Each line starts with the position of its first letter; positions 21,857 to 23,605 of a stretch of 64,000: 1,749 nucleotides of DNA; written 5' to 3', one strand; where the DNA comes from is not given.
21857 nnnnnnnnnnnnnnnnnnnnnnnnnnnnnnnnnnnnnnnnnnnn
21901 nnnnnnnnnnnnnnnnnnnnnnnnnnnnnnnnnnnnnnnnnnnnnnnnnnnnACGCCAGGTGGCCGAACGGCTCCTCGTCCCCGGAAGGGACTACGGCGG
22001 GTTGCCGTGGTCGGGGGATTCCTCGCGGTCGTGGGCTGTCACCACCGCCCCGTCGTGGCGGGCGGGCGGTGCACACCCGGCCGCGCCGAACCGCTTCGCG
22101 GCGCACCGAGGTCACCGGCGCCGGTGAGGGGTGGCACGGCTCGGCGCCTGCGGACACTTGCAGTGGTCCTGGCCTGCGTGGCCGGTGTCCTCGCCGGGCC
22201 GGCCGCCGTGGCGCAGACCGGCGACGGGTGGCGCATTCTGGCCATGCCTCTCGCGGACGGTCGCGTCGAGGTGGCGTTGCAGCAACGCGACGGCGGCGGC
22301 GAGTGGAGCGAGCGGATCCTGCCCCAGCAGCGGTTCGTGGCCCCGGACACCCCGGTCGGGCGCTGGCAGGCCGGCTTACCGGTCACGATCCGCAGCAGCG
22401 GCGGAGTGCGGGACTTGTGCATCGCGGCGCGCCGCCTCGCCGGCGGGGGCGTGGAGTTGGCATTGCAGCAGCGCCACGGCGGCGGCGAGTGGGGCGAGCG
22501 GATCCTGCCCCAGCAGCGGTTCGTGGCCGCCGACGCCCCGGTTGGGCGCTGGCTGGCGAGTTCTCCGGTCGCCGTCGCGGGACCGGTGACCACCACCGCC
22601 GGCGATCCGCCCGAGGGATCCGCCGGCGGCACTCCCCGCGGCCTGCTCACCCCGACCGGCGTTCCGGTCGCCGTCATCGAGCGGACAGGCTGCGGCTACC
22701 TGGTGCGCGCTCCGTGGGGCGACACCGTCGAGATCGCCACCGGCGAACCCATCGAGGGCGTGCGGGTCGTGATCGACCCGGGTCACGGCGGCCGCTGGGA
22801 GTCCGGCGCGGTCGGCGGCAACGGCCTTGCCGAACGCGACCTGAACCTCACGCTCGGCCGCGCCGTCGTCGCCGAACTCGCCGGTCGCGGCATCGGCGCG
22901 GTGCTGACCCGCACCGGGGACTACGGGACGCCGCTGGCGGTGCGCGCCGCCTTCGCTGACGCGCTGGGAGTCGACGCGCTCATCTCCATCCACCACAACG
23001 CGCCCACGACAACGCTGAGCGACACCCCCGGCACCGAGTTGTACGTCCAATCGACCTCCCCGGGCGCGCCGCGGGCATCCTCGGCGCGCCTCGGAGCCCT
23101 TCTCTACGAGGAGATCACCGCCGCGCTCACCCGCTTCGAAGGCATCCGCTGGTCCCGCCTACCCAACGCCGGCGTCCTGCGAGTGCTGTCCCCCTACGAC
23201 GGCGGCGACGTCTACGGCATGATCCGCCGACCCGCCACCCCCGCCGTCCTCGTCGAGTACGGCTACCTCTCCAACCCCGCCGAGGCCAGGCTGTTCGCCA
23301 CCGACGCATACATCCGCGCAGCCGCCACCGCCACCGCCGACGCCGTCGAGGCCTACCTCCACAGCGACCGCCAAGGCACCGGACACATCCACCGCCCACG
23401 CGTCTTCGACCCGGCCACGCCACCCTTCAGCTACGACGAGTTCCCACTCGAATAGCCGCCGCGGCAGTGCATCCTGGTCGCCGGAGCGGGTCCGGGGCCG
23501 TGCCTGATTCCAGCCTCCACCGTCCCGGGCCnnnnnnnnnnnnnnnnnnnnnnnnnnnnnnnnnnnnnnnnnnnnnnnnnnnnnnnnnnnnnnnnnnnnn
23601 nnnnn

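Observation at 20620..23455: Two adjacent secreted proteins (RCC1 β-propeller and MurNAc-LAA amidase) share an unnamed ~58-aa tandem repeat domain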

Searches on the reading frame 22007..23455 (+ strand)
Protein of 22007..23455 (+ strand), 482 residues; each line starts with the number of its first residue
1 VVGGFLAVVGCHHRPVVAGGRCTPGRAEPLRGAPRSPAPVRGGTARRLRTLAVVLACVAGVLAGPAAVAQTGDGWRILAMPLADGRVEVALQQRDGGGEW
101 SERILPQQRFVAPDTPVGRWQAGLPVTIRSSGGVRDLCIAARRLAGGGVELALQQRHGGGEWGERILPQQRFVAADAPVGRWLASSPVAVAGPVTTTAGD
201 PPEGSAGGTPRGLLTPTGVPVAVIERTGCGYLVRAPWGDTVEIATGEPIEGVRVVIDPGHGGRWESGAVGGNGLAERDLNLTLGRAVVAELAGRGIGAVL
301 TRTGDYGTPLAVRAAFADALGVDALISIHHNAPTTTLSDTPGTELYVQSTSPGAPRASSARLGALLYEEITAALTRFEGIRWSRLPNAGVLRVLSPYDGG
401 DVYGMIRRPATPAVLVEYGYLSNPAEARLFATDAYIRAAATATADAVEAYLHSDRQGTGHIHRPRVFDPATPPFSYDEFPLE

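Call 5: search_protein_families(library=pfam, proteins=[window:22007-23455:+], max_evalue=1)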
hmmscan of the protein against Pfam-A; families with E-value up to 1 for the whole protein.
window:22007-23455:+ (482 aa): 1 family
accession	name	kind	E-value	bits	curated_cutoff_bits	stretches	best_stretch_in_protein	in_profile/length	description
PF01520.23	Amidase_3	-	1.9e-32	113.1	27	1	254-448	1-173/174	N-acetylmuramoyl-L-alanine amidase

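Call 6: search_protein_families(library=ncbifam, proteins=[window:22007-23455:+], max_evalue=1)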
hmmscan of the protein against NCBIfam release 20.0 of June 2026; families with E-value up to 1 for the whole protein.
window:22007-23455:+ (482 aa): 5 families
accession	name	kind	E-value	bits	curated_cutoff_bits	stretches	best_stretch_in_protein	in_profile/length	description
NF007652.1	PRK10319.1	equivalog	3.1e-20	72.6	400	2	254-335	60-141/291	N-acetylmuramoyl-L-alanine amidase AmiA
TIGR02883.1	spore_cwlD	equivalog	7.2e-20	71.9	221.55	2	254-332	3-94/189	N-acetylmuramoyl-L-alanine amidase CwlD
NF007751.0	PRK10431.1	equivalog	5.2e-16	58.2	532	2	250-347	190-285/445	N-acetylmuramoyl-L-alanine amidase AmiB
NF038267.1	amidase_AmiC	exception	8.6e-13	47.7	700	2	253-351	188-284/407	N-acetylmuramoyl-L-alanine amidase AmiC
NF038140.1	amidase_Rv3717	exception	9.2e-10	38.3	335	1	266-452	57-232/233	Rv3717 family N-acetylmuramoyl-L-alanine amidase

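Call 14: find_homologous_proteins(query=window:22007-23455:+, max_evalue=0.00001)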
Query window:22007-23455:+ (482 aa): 379 proteins with E <= 0.00001 among 8000 candidates; the best 120 are listed.
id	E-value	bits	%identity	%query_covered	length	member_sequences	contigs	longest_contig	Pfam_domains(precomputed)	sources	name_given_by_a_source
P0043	1.4e-280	949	100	89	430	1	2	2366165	PF01520.24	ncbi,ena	-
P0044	5.6e-242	822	85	91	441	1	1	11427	PF01520.24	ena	-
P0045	3.0e-241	820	88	89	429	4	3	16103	PF01520.24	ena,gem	-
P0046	1.3e-225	768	76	100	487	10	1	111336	PF01520.24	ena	-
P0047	1.1e-224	765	75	100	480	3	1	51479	PF01520.24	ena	-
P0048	1.0e-214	732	79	88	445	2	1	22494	PF01520.24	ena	-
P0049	2.1e-198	678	84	72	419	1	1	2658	PF01520.24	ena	-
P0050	2.7e-198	678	83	72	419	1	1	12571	PF01520.24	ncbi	-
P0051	2.8e-185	635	79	75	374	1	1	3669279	PF01520.24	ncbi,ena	-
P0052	8.6e-158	544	59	91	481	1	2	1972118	PF01520.24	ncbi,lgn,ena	-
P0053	2.9e-156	539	63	86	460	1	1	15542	PF01520.24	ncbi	-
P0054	1.1e-154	534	61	91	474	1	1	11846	PF01520.24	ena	-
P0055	1.3e-154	534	58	89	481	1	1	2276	PF01520.24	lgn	-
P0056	5.5e-154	532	63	89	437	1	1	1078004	PF01520.24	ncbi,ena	-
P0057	6.5e-154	531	60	91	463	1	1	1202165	PF01520.24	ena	-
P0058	2.2e-153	530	60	92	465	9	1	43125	PF01520.24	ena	-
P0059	3.5e-153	529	61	90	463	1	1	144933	PF01520.24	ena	-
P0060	2.4e-152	526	60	93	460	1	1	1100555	PF01520.24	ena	-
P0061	2.9e-152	526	63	84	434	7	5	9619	PF01520.24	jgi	-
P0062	2.2e-151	523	61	84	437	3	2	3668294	PF01520.24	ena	-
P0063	9.8e-151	521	63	89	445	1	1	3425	PF01520.24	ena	-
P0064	2.5e-150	520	60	90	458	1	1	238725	PF01520.24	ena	-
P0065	2.9e-150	519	59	93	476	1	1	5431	PF01520.24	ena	-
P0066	8.3e-150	518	61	90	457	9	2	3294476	PF01520.24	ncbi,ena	-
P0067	1.0e-149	518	60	92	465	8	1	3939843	PF01520.24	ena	-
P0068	1.7e-149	517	58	91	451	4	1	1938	PF01520.24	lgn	-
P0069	8.6e-149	515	59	92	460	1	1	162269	PF01520.24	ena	-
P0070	1.2e-148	514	59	92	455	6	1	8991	PF01520.24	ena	-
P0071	4.1e-147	509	57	89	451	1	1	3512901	PF01520.24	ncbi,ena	-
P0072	6.3e-147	508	60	90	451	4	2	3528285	PF01520.24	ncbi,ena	-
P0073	2.1e-146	507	57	89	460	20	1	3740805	PF01520.24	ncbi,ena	-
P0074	3.2e-146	506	57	86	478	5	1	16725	PF01520.24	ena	-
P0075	5.7e-146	505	59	89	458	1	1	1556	PF01520.24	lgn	-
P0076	2.5e-145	503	59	88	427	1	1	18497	PF01520.24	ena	-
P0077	3.6e-145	503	60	89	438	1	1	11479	PF01520.24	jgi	jgi:N-acetylmuramoyl-L-alanine amidase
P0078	1.3e-144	501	58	89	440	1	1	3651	PF01520.24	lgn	-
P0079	6.3e-144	499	58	91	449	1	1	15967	PF01520.24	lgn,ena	-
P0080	7.8e-144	498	56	89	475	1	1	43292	PF01520.24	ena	-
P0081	2.1e-143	497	58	89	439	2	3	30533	PF01520.24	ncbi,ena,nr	ncbi:MAG: N-acetylmuramoyl-L-alanine amidase [Acidimicrobiia bacterium]|nr:N-acetylmuramoyl-L-alanin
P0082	6.3e-143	495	59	84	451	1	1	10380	PF01520.24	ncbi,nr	ncbi:MAG: N-acetylmuramoyl-L-alanine amidase [Acidimicrobiia bacterium]|nr:N-acetylmuramoyl-L-alanin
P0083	1.4e-142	494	57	91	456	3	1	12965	PF01520.24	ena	-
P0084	1.7e-142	494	58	89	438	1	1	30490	PF01520.24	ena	-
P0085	2.0e-142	494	56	89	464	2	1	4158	PF01520.24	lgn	-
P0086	2.0e-142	494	58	90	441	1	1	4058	PF01520.24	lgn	-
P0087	3.2e-142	493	57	89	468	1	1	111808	PF01520.24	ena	-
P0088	3.4e-142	493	57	90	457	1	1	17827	PF01520.24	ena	-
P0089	4.1e-142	493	59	89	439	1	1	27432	PF01520.24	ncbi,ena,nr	ncbi:MAG: N-acetylmuramoyl-L-alanine amidase [bacterium]|nr:N-acetylmuramoyl-L-alanine amidase [bact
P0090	8.3e-142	492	58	89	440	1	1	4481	PF01520.24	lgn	-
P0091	1.0e-141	491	58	89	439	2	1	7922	PF01520.24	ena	-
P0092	2.0e-141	490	57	90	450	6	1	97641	PF01520.24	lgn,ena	-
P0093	2.6e-141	490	56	89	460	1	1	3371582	PF01520.24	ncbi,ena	-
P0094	2.6e-141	490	55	86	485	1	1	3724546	PF01520.24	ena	-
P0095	7.9e-141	488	59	91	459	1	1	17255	PF01520.24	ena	-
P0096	9.7e-141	488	58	86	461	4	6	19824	PF01520.24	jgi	-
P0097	1.6e-140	487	57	90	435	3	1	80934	PF01520.24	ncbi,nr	ncbi:MAG: N-acetylmuramoyl-L-alanine amidase [bacterium]|nr:N-acetylmuramoyl-L-alanine amidase [bact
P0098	2.9e-140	486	58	94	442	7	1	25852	PF01520.24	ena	-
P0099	9.1e-140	485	56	89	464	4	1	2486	PF01520.24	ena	-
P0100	1.6e-139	484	59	84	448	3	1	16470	PF01520.24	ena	-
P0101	1.6e-139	484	58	91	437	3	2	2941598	PF01520.24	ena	-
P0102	6.7e-139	482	58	88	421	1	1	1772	PF01520.24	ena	-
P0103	7.3e-139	482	57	86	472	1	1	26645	PF01520.24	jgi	-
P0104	8.6e-139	482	59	84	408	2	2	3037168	PF01520.24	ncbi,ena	-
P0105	1.1e-138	481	59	84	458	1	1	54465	PF01520.24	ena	-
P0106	1.5e-137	478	56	89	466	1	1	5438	PF01520.24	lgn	-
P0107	1.6e-136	474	58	90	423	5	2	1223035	PF01520.24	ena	-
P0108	2.0e-134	467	62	78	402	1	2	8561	PF01520.24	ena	-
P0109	6.0e-134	466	63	74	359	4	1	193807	PF01520.24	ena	-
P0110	2.3e-133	464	55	94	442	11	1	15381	PF01520.24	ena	-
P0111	7.3e-132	459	55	87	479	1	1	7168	PF01520.24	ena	-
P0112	1.6e-131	458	55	86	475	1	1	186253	PF01520.24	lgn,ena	-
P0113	2.9e-126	440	56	83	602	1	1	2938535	PF01520.24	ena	-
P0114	7.3e-123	429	53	83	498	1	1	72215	PF01520.24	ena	-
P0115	2.6e-122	427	54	84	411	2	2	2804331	PF01520.24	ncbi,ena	-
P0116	4.0e-122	427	55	84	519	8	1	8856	PF01520.24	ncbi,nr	ncbi:MAG: N-acetylmuramoyl-L-alanine amidase [Acidimicrobiia bacterium]|nr:N-acetylmuramoyl-L-alanin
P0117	9.1e-122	425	56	84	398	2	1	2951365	PF01520.24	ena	-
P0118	6.2e-117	410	59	77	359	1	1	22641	PF01520.24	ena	-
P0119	2.9e-111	391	54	77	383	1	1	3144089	PF01520.24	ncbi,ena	-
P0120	1.5e-110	388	63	62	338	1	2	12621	PF01520.24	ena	-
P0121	5.6e-109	383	66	59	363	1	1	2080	PF01520.24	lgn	-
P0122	1.2e-108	382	70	56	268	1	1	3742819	PF01520.24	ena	-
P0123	2.4e-108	381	65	59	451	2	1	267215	PF01551.30,PF01520.24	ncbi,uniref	ncbi:N-acetylmuramoyl-L-alanine amidase [Candidatus Poriferisocius sp.]|uniref:N-acetylmuramoyl-L-al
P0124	8.2e-108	379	61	64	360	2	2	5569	PF01520.24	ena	-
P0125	1.2e-107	379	64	60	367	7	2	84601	PF01520.24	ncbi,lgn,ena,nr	ncbi:MAG: N-acetylmuramoyl-L-alanine amidase [Acidimicrobiaceae bacterium]|nr:N-acetylmuramoyl-L-ala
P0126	3.9e-107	377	65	59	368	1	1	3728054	PF01520.24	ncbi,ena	-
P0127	1.1e-106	376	61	62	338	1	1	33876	PF01520.24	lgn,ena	-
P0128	3.6e-106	374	66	57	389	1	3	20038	PF01520.24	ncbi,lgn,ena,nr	ncbi:MAG: N-acetylmuramoyl-L-alanine amidase [Acidimicrobiaceae bacterium]|nr:N-acetylmuramoyl-L-ala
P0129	4.0e-106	374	66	56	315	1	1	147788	PF01520.24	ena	-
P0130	4.9e-106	374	64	59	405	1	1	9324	PF01520.24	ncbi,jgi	-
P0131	5.3e-106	373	65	59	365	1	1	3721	PF21827.2,PF01520.24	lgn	-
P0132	8.3e-106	373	65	59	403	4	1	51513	PF01520.24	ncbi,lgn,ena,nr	ncbi:MAG: N-acetylmuramoyl-L-alanine amidase [Acidimicrobiaceae bacterium]|nr:N-acetylmuramoyl-L-ala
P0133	1.3e-105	372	63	61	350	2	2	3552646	PF01520.24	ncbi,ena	-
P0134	2.2e-105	371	63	62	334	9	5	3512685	PF01520.24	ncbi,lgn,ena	-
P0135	2.4e-105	371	64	58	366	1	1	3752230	PF01520.24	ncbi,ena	-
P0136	2.6e-105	371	54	75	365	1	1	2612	PF01520.24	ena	-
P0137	3.0e-105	371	64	59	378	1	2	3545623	PF01520.24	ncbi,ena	-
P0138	5.6e-105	370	66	56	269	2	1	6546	PF01520.24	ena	-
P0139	9.9e-105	369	59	65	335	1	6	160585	PF01520.24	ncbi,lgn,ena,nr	ncbi:MAG: N-acetylmuramoyl-L-alanine amidase [bacterium]|nr:N-acetylmuramoyl-L-alanine amidase [bact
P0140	2.1e-104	368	64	57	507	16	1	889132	PF01520.24,PF00395.26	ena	-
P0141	2.3e-104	368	66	55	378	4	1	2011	PF01520.24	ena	-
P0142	3.6e-104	367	65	55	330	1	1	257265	PF01520.24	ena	-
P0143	3.9e-104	367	64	58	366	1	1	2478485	PF01520.24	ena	-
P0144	5.6e-104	367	64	57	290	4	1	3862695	PF01520.24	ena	-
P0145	1.1e-103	366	64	58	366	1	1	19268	PF01520.24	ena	-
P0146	1.2e-103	366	60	65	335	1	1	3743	PF01520.24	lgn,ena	-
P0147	1.3e-103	366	63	57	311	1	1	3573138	PF01520.24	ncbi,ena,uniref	ncbi:N-acetylmuramoyl-L-alanine amidase family protein [Candidatus Poriferisocius sp.]|uniref:N-acet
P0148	1.9e-103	365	63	59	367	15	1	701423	PF01520.24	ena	-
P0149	2.7e-103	365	66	56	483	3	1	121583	PF01520.24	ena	-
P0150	2.8e-103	364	68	54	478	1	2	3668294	PF01520.24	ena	-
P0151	2.8e-103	364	65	57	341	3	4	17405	PF01520.24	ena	-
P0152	3.7e-103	364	62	57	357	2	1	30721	PF01520.24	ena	-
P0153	4.7e-103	364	65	56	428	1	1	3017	PF01520.24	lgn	-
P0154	5.0e-103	364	64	55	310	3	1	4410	PF01520.24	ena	-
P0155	5.4e-103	364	64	57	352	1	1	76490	PF01520.24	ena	-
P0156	6.9e-103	363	65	57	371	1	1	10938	PF01520.24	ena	-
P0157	7.1e-103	363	67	54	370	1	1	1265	PF01520.24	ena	-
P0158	8.3e-103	363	60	62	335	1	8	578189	PF01520.24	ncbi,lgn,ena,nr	ncbi:MAG: N-acetylmuramoyl-L-alanine amidase [bacterium]|nr:N-acetylmuramoyl-L-alanine amidase [bact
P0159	1.1e-102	362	62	59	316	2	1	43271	PF01520.24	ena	-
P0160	1.3e-102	362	67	54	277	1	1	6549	PF01520.24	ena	-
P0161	1.3e-102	362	65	57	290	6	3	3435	PF01520.24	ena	-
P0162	2.3e-102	361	62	62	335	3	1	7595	PF01520.24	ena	-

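Call 49: list_cluster_members(proteins=[P0043, P0013, P0022, P0028, P0164, P0169, P0204, P0010, P0024, P0166])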
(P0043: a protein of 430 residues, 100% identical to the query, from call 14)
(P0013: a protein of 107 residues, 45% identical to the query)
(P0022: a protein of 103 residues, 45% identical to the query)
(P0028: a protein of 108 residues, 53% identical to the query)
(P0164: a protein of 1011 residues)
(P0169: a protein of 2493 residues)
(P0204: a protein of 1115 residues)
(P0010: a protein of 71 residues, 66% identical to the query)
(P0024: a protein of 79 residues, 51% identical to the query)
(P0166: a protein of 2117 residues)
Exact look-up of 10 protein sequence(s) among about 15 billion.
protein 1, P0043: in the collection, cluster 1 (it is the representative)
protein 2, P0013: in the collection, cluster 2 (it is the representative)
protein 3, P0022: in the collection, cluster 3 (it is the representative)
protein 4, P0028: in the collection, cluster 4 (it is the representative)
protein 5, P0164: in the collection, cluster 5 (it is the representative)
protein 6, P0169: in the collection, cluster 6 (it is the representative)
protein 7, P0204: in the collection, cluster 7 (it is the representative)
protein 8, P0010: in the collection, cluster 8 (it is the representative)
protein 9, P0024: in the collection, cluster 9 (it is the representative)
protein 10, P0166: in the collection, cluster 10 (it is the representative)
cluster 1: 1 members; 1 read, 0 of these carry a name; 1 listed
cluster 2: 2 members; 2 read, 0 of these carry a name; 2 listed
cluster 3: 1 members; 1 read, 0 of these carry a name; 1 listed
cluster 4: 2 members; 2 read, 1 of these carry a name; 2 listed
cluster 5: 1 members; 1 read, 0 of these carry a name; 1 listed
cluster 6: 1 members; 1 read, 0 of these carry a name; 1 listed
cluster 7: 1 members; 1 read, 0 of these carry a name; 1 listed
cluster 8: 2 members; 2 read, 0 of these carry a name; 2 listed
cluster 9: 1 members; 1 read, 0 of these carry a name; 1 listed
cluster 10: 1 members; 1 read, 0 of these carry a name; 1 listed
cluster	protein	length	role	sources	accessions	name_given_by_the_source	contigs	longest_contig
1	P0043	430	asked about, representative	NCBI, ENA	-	-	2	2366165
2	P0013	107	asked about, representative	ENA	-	-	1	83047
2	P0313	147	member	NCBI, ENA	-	-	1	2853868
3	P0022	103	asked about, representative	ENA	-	-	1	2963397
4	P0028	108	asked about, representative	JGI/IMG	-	-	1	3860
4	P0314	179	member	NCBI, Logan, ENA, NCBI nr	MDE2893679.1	MAG: hypothetical protein OXN86_14395 [Chloroflexota bacterium] | hypothetical protein [Chloroflexota bacterium]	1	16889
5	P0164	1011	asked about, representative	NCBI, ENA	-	-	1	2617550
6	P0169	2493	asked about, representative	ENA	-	-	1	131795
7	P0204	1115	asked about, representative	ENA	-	-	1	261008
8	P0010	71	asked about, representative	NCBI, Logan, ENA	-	-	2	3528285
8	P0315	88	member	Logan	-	-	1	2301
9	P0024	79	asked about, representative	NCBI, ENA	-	-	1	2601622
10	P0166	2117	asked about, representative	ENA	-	-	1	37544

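Call 53: find_encoding_contigs(protein=P0043, flank=8000, max_places=4)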
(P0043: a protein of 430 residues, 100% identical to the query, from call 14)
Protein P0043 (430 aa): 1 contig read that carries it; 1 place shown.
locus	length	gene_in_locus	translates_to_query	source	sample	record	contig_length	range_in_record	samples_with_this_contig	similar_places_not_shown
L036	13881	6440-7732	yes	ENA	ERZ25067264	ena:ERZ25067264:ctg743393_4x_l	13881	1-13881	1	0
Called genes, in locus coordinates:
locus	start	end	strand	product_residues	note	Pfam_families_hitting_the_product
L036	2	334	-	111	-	?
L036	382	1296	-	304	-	PF03023:MurJ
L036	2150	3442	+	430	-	PF00171:Aldedh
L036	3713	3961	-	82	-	-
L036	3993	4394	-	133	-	-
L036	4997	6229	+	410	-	-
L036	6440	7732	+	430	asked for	PF01520:Amidase_3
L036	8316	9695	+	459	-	PF02720:DUF222, PF01844:HNH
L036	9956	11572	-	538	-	PF02541:Ppx-GppA, PF21447:Ppx-GppA_III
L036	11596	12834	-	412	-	PF00994:MoCF_biosynth, PF18146:CinA_KH, PF02464:CinA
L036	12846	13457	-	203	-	PF01066:CDP-OH_P_transf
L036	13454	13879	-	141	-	?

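Call 57: find_encoding_contigs(protein=P0052, flank=5000, max_places=2)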
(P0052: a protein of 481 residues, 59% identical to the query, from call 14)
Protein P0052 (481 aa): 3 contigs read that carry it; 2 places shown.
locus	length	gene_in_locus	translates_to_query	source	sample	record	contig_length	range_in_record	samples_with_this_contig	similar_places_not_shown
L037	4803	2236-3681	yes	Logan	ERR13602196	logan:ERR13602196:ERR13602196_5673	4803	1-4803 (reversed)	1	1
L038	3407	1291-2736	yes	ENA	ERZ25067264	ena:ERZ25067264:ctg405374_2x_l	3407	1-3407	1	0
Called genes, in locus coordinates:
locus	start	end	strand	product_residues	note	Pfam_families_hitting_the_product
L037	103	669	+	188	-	-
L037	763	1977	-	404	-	PF22422:MGH1-like_GH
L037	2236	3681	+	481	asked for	PF01520:Amidase_3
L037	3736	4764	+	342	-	PF13692:Glyco_trans_1_4, PF00534:Glycos_transf_1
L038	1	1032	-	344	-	?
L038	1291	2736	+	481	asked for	PF01520:Amidase_3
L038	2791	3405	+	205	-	?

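Call 58: find_encoding_contigs(protein=P0071, flank=5000, max_places=2)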
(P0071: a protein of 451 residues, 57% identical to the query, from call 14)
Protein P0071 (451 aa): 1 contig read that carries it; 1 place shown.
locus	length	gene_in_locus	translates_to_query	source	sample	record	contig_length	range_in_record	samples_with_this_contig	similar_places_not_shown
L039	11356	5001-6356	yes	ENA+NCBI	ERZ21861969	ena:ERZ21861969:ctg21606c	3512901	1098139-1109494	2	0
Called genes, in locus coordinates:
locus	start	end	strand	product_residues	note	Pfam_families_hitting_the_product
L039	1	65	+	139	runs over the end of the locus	PF00472:RF-1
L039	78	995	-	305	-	PF05853:BKACE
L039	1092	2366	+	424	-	PF07690:MFS_1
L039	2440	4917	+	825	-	PF02861:Clp_N, PF23569:NBD_SMAX1, PF00004:AAA, PF17871:AAA_lid_9, PF00004:AAA, PF07724:AAA_2, PF07728:AAA_5, PF10431:ClpB_D2-small, +6 more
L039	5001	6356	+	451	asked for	PF01520:Amidase_3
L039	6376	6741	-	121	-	PF02627:CMD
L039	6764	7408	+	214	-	PF00300:His_Phos_1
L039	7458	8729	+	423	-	PF03009:GDPD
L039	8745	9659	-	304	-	PF00296:Bac_luciferase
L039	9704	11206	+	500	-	PF00501:AMP-binding, PF13193:AMP-binding_C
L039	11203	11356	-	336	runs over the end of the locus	PF04286:DUF445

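Call 59: find_encoding_contigs(protein=P0115, flank=5000, max_places=2)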
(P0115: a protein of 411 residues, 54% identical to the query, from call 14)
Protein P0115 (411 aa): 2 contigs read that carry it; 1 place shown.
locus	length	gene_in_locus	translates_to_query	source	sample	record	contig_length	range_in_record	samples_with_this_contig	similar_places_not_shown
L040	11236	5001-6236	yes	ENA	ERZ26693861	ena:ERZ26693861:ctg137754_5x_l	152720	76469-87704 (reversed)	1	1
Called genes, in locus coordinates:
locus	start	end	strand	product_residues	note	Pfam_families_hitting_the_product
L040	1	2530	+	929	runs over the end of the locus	PF02515:CoA_transf_3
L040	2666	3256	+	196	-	PF22234:Rv2466c-like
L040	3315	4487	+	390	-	PF04909:Amidohydro_2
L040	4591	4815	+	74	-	-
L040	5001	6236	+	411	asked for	PF01520:Amidase_3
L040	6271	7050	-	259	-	PF00378:ECH_1, PF16113:ECH_2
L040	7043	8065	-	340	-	PF02515:CoA_transf_3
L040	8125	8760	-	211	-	PF00378:ECH_1, PF16113:ECH_2 (weak)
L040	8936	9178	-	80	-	-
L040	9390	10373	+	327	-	PF00135:COesterase, PF20434:BD-FAE, PF07859:Abhydrolase_3, PF00326:Peptidase_S9 (faint)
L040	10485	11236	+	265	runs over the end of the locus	PF18029:Glyoxalase_6 (weak), PF22677:Ble-like_N (faint), PF00903:Glyoxalase, PF18029:Glyoxalase_6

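Call 73: search_solved_structures(query=window:22007-23455:+, max_evalue=0.01)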
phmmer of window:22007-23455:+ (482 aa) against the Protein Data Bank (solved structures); distinct sequences matched with E-value up to 0.01: 11.
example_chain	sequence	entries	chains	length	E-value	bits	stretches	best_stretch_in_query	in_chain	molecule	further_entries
8c2o_A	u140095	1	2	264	1.9e-19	73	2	252-347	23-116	N-acetylmuramoyl-L-alanine amidase AmiA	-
5emi_A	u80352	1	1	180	9.5e-17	64.1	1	253-349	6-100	Cell wall hydrolase/autolysin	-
7b3n_A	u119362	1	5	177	5.6e-13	51.7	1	253-368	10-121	Cell wall hydrolase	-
8c0j_A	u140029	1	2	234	8.5e-13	51.1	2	252-335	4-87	N-acetylmuramoyl-L-alanine amidase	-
3ne8_A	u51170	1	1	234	1.9e-12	49.9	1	252-448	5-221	N-acetylmuramoyl-l-alanine amidase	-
1jwq_A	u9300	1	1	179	1.8e-11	46.7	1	254-351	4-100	N-ACETYLMURAMOYL-L-ALANINE AMIDASE CwlV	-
4rn7_A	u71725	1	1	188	4.2e-11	45.5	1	253-453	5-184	N-acetylmuramoyl-L-alanine amidase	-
4bin_A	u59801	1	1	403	1.5e-10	43.6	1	252-354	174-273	N-ACETYLMURAMOYL-L-ALANINE AMIDASE AMIC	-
5j72_A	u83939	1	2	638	1.9e-10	43.3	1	250-439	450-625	Putative N-acetylmuramoyl-L-alanine amidase,autolysin cwp6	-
7tj4_B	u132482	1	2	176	8e-07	31.4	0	249-335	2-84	LytH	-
7rag_B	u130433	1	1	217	3.1e-05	26.2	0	401-455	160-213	Germination-specific N-acetylmuramoyl-L-alanine amidase, Autolysin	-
